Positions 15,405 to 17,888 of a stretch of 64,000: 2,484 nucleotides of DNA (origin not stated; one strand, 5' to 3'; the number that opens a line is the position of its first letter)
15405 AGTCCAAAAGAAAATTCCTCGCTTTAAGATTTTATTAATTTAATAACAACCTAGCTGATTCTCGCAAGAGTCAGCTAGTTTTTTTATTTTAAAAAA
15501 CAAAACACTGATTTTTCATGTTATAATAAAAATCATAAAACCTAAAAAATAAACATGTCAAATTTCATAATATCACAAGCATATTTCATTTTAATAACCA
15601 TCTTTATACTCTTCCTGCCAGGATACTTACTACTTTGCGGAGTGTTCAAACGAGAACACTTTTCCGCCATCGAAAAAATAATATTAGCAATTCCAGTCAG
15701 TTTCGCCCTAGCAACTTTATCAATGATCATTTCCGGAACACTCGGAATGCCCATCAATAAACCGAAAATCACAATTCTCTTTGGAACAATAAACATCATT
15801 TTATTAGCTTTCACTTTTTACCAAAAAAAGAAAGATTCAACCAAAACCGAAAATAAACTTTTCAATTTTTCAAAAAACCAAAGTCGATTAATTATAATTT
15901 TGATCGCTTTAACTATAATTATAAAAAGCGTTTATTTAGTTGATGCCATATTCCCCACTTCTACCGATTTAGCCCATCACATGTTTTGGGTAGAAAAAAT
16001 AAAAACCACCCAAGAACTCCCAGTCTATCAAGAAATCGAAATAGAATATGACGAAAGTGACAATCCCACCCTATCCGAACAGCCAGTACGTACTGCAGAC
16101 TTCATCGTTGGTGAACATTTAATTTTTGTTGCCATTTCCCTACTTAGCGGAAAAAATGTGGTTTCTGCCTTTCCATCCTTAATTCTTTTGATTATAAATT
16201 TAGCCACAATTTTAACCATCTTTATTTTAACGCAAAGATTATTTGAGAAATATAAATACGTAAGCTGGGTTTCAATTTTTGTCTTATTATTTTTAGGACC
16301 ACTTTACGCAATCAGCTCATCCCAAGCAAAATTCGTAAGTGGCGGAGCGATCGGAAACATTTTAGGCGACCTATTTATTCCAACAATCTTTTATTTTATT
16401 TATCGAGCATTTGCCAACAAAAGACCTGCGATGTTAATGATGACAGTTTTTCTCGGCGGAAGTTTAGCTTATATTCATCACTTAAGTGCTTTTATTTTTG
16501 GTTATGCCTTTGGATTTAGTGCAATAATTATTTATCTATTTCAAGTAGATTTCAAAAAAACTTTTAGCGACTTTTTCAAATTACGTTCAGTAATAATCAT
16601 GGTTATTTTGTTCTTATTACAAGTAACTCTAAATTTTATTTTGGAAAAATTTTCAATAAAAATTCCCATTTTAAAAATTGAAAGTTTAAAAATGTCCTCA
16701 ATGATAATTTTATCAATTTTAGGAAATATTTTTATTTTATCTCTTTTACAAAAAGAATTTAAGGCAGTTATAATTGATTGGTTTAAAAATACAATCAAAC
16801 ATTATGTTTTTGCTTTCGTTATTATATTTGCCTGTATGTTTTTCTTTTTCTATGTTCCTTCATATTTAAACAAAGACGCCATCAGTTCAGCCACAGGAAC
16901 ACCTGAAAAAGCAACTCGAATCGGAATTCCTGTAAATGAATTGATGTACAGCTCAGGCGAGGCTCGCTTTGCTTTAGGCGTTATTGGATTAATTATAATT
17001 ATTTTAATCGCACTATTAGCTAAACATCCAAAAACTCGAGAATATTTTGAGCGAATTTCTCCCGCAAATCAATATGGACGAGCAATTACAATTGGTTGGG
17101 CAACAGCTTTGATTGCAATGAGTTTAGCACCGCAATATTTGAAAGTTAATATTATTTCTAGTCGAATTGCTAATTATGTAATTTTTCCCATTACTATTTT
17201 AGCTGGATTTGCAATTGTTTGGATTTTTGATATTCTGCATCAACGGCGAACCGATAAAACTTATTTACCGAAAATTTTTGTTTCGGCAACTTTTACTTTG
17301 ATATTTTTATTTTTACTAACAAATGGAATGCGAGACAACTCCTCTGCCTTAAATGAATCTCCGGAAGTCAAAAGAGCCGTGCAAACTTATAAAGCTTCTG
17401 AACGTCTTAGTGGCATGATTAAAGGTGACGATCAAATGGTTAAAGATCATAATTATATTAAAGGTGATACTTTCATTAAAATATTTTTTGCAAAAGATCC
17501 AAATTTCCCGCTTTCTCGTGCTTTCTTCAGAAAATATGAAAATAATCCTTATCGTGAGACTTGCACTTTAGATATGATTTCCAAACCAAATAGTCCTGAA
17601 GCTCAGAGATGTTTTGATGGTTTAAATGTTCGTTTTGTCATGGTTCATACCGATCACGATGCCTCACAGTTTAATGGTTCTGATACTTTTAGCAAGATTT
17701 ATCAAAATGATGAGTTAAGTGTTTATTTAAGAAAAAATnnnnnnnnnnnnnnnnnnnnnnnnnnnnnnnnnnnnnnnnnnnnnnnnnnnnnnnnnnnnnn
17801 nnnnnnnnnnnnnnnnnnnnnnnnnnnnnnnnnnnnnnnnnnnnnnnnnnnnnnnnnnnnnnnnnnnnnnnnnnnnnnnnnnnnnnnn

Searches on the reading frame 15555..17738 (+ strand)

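Call 51: search_protein_families(library=pfam, proteins=[window:15555-17738:+], max_evalue=0.00001)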
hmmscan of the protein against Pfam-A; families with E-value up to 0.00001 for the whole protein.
window:15555-17738:+ (728 aa): 1 family
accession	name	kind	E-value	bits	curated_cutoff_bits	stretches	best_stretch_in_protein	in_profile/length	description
PF20176.3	DUF6541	-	3.9e-09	35.8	29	1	17-355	2-333/646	Family of unknown function (DUF6541)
